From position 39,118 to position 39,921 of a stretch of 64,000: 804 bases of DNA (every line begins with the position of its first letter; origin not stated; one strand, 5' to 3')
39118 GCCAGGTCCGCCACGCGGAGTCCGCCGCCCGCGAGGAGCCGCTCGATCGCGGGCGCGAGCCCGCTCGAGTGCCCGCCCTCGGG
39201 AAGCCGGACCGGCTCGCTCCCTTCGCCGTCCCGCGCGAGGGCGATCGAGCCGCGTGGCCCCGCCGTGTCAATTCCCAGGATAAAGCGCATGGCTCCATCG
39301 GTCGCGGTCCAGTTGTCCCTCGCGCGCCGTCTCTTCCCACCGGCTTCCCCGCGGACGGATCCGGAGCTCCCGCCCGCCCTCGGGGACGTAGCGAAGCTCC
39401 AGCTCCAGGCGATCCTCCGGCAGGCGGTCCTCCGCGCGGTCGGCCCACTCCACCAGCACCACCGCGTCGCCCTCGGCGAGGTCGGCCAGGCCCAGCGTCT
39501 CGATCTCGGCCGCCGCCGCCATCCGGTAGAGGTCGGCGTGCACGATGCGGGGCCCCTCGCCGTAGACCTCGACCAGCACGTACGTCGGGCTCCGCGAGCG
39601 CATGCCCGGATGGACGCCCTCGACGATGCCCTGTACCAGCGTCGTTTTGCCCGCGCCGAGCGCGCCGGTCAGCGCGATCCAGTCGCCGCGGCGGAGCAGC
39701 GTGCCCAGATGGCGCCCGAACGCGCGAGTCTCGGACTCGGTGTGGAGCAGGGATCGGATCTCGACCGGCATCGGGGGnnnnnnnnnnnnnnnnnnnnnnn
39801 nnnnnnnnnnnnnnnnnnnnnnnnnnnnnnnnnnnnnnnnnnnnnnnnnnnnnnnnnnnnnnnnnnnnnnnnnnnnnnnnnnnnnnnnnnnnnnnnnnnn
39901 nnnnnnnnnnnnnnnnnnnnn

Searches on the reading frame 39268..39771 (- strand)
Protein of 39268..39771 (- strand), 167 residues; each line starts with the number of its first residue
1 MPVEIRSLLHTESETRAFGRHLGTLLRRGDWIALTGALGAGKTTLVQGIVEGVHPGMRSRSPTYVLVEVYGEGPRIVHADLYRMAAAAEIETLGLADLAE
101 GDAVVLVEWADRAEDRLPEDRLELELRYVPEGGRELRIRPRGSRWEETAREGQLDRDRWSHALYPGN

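Call 29: search_protein_families(library=pfam, proteins=[window:39268-39771:-], max_evalue=0.01)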
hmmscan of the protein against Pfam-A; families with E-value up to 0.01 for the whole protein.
window:39268-39771:- (167 aa): 4 families
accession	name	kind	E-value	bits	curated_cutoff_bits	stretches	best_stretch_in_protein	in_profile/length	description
PF02367.23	TsaE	-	9.9e-34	116.5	26.6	1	10-129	2-121/128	Threonylcarbamoyl adenosine biosynthesis protein TsaE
PF13481.12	AAA_25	-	0.00069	19.7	27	1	24-124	28-136/195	AAA domain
PF00005.33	ABC_tran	-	0.0048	17.9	25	1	26-55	8-37/137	ABC transporter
PF02492.25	cobW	-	0.0097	15.9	20.7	0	32-51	3-22/180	CobW/HypB/UreG, nucleotide-binding domain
